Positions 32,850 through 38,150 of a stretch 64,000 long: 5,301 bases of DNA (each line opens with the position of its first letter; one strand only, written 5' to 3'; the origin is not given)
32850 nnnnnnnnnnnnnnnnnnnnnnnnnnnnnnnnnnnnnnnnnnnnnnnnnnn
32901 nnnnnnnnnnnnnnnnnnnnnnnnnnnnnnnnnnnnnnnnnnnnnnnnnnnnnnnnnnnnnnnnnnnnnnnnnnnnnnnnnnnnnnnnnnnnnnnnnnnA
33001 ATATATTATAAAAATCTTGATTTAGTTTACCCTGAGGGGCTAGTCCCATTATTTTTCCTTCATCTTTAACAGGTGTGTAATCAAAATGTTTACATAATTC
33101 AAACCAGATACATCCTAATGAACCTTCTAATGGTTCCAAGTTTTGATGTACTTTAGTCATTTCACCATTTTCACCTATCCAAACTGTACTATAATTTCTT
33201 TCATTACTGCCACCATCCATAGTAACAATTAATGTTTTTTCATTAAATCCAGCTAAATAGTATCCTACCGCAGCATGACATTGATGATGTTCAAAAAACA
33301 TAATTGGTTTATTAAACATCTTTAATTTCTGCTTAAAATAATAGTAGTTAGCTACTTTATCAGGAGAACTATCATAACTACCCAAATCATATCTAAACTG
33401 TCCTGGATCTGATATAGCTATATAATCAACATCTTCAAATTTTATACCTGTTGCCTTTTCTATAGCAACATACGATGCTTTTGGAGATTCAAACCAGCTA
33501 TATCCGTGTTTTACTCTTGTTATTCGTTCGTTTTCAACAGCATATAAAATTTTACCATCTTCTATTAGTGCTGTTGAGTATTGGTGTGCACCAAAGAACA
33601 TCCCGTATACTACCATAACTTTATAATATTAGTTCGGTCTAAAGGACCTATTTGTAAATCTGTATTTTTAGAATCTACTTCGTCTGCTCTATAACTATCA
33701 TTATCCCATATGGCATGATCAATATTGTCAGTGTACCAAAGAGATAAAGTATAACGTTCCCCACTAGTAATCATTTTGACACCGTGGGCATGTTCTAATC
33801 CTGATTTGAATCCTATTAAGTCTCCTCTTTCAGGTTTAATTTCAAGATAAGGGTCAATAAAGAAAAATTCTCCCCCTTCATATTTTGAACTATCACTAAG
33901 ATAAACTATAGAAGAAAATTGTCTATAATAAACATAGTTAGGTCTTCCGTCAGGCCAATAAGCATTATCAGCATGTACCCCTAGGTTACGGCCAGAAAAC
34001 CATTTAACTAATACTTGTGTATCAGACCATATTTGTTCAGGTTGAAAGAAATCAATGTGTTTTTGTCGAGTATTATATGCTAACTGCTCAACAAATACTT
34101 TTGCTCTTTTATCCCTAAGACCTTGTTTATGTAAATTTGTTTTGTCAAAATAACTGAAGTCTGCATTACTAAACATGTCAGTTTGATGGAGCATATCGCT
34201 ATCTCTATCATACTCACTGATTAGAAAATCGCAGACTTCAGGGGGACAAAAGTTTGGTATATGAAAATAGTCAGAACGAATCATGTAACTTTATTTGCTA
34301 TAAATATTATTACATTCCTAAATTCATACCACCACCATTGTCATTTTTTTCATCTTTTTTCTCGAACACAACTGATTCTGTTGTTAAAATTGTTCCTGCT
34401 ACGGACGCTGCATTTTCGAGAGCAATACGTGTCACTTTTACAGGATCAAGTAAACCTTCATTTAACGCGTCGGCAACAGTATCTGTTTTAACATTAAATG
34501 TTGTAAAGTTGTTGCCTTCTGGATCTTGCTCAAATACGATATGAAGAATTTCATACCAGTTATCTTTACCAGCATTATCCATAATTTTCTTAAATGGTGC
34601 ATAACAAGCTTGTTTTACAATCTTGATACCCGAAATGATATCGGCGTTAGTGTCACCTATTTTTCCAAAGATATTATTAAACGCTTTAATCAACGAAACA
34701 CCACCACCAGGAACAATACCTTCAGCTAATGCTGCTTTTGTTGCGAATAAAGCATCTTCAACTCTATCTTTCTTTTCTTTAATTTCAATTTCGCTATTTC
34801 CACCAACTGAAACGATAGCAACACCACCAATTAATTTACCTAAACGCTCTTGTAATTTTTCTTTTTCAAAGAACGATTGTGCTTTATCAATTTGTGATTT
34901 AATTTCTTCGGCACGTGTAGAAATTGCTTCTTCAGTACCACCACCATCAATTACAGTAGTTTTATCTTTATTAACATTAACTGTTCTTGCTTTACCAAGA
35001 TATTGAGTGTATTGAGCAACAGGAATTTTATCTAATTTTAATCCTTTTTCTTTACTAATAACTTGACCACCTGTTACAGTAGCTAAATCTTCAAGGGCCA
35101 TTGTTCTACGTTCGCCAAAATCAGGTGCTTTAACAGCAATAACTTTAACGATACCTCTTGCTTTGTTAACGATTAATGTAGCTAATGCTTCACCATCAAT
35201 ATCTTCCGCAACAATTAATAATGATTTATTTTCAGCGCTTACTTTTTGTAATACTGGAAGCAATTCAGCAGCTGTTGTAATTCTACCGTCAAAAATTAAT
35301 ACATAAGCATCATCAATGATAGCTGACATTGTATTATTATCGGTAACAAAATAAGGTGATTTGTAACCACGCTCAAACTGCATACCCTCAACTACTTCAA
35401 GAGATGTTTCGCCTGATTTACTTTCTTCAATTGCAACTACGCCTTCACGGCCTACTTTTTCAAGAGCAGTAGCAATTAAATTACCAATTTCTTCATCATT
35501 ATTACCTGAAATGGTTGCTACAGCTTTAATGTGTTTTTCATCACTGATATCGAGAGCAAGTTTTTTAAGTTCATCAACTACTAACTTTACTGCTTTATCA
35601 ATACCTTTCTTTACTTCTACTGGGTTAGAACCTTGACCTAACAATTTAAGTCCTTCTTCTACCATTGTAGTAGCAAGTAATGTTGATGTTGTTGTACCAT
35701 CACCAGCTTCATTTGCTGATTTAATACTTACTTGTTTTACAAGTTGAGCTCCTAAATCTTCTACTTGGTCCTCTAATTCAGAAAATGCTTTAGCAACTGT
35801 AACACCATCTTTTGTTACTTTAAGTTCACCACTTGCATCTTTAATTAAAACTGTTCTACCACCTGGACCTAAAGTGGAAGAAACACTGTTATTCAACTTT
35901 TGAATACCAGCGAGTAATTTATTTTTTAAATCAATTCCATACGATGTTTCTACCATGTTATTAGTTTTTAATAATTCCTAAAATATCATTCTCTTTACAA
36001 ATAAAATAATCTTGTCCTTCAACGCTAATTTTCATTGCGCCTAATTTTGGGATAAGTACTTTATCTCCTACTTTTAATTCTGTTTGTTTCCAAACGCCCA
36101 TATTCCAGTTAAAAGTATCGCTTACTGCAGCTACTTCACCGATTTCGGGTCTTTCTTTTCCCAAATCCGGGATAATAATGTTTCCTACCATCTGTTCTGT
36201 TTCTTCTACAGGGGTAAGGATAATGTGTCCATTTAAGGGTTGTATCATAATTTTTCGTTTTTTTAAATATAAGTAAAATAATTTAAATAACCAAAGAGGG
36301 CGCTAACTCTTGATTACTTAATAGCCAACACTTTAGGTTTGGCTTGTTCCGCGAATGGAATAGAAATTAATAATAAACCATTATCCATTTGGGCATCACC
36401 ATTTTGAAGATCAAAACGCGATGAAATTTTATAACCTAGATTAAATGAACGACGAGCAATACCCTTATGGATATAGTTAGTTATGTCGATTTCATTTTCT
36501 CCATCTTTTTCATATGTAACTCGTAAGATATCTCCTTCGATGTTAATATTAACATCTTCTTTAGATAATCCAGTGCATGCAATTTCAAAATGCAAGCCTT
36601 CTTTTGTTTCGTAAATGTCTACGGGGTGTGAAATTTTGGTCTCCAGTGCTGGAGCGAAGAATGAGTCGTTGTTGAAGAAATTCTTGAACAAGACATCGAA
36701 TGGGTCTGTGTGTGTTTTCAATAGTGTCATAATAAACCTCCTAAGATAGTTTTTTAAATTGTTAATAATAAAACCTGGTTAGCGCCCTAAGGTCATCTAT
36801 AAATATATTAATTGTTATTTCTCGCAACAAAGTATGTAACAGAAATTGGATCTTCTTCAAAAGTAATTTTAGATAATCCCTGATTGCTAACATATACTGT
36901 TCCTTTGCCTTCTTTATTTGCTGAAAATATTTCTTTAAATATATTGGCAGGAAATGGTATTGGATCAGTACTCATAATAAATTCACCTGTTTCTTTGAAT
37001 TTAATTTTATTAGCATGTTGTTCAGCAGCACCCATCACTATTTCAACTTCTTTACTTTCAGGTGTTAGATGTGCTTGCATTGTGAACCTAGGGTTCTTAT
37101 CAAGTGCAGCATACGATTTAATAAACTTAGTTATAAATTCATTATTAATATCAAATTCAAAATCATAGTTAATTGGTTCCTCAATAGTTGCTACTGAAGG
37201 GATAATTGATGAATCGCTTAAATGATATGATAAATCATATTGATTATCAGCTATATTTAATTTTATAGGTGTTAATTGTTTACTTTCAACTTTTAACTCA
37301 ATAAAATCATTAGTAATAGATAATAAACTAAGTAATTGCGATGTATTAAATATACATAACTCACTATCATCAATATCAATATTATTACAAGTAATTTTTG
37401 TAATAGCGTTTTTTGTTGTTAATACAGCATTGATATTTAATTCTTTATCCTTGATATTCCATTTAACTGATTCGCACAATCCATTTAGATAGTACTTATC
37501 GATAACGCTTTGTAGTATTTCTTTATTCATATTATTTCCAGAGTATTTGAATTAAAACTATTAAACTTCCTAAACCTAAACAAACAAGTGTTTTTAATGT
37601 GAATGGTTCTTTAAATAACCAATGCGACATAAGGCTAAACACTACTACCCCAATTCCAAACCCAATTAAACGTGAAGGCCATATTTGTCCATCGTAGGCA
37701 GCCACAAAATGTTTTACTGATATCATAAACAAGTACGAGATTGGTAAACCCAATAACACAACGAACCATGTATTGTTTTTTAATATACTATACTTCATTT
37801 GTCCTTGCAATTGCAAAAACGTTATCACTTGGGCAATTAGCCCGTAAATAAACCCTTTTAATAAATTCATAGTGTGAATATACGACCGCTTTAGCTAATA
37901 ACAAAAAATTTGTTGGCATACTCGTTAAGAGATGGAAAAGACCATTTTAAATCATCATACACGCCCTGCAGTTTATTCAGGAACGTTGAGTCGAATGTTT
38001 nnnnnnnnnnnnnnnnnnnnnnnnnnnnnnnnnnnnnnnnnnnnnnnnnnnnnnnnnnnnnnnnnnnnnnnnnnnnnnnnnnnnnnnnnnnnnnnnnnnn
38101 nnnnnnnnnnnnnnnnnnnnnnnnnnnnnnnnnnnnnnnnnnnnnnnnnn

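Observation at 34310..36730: Phage-encoded chaperone triad GroEL, GroES and Hsp20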

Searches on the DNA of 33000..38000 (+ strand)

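Call 6: search_dna_similar(query=window:33000-38000:+, collection=phages, mode=distant, max_rows=25)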
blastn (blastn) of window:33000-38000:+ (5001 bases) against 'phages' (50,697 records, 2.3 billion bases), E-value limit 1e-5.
Records with a match: 47; places in all: 51; records where one place covers at least 80% of the query: 0.
Best place of each record, by identity: 60-80% 47.
By first word of the organism name: Vibrio 24; Bacteroides 6; Flavobacterium 4; Listeria 3; Enterococcus 2; Acinetobacter 2; Cellulophaga 2; uncultured 2; Staphylococcus 1; Salmonella 1.
By host as written in the record: - 22; Flavobacterium sp. LMO8 4; Listeria monocytogenes 3; Vibrio alginolyticus CECT 521 2; Cellulophaga baltica #14 2; Bacteroides thetaiotaomicron VPI-5494 1; Bacteroides thetaiotaomicron VPI-5490 1; Bacteroides thetaiotaomicron VPI-5485 1; and 11 more.
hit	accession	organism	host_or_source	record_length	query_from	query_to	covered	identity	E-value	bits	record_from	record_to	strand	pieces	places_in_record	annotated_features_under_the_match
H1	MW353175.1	Flavobacterium phage vB_FspM_immuto_2-6A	Flavobacterium sp. LMO8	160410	1378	3186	25%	68.2%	2e-69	402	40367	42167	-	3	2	chaperonin GroEL | co-chaperonin GroES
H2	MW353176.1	Flavobacterium phage vB_FspM_immuto_3-5A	Flavobacterium sp. LMO8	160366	1378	3186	25%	68.2%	2e-69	402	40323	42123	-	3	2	chaperonin GroEL | co-chaperonin GroES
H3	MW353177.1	Flavobacterium phage vB_FspM_immuto_13-6C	Flavobacterium sp. LMO8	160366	1378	3186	25%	68.2%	2e-69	402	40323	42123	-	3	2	chaperonin GroEL | co-chaperonin GroES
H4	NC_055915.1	Flavobacterium phage vB_FspM_immuto_2-6A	Flavobacterium sp. LMO8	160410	1378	3186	25%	68.2%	2e-69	402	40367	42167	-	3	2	chaperonin groEL | co-chaperonin GroES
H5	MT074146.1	Bacteroides phage SJC03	Bacteroides thetaiotaomicron VPI-5494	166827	1680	2876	24%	65.1%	3e-53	218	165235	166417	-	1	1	hypothetical protein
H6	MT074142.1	Bacteroides phage DAC23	Bacteroides thetaiotaomicron VPI-5490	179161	1702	2876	23%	64.7%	3e-48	201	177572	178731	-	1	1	hypothetical protein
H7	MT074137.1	Bacteroides phage DAC16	Bacteroides thetaiotaomicron VPI-5485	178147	1702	2876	23%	64.6%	1e-46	196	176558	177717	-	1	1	hypothetical protein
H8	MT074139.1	Bacteroides phage DAC19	Bacteroides thetaiotaomicron VPI-5487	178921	1702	2876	23%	64.6%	7e-49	203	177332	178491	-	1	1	hypothetical protein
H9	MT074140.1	Bacteroides phage DAC20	Bacteroides thetaiotaomicron VPI-5488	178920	1702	2876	23%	64.6%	7e-49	203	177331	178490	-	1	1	hypothetical protein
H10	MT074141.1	Bacteroides phage DAC22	Bacteroides thetaiotaomicron VPI-5489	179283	1702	2876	23%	64.6%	7e-49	203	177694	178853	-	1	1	hypothetical protein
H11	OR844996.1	Staphylococcus phage SA 1306 Kay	Staphylococcus aureus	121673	1701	2816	22%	66.3%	3e-48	201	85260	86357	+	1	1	record has no annotation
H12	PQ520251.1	Enterococcus phage IME_EF3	-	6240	1701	2496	16%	64.5%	1e-33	152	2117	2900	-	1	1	record has no annotation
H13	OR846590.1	Enterococcus phage Efs 1-1-1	Enterococcus faecalis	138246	1701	2496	16%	64.3%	5e-32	148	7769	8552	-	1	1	record has no annotation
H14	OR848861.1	Listeria phage LM 4-14-1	Listeria monocytogenes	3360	1701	2491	16%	64.1%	2e-25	125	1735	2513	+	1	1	record has no annotation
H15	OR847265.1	Listeria phage LM 4-11-1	Listeria monocytogenes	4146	2035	2491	9%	65.2%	1e-14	91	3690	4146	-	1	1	record has no annotation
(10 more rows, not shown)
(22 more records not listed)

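Call 48: search_rna_families(source=window, start=33500, end=38000, threshold=evalue, max_evalue=5)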
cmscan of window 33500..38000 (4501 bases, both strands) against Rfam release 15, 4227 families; matches with E-value up to 5: 3.
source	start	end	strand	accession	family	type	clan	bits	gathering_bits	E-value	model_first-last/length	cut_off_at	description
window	35274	35399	-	RF01797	fstAT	Gene; antitoxin;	-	22.1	72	1.4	1-94/94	no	Fst antitoxin sRNA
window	37756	37852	+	RF00400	SNORA28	Gene; snRNA; snoRNA; HACA-box;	CL00033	21.5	65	2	1-126/126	no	Small nucleolar RNA SNORA28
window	37157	37233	+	RF01501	Afu_199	Gene; snRNA; snoRNA; CD-box;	-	21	45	1.6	1-77/77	no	A. fimigatus snoRNA Afu_199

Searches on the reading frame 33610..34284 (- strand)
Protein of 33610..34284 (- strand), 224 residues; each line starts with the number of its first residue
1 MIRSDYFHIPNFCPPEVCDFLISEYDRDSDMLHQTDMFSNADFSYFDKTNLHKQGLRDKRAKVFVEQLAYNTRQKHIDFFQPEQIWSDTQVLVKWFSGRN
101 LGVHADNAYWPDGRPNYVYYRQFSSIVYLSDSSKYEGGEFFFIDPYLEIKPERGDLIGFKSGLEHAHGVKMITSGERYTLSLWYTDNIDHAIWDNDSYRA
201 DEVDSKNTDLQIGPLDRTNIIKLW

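Call 3: search_protein_families(library=pfam, proteins=[window:33610-34284:-], max_evalue=0.01)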
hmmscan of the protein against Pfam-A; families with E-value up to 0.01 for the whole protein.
window:33610-34284:- (224 aa): 1 family
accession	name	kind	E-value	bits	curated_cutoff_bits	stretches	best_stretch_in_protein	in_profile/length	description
PF13640.12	2OG-FeII_Oxy_3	-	3.6e-12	47.5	27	1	98-184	9-97/98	2OG-Fe(II) oxygenase superfamily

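Call 5: search_protein_families(library=phrogs, proteins=[window:33610-34284:-], max_evalue=0.001)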
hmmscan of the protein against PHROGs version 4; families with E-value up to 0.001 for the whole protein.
window:33610-34284:- (224 aa): 5 families
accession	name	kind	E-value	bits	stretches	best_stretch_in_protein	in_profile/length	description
phrog_61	-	moron, auxiliary metabolic gene and host takeover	1.9e-22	81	1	5-201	445-649/689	2OG-Fe(II) oxygenase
phrog_2297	-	DNA, RNA and nucleotide metabolism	2.5e-15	58.1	1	12-185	10-160/163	DNA endonuclease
phrog_274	-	DNA, RNA and nucleotide metabolism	1.2e-05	26.2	1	36-191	26-184/192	DNA endonuclease V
phrog_3531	-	moron, auxiliary metabolic gene and host takeover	2.5e-05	24.4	1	118-183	297-360/362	ferrochelatase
phrog_81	-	moron, auxiliary metabolic gene and host takeover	0.00029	21.4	1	122-181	161-234/283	2OG-Fe(II) oxygenase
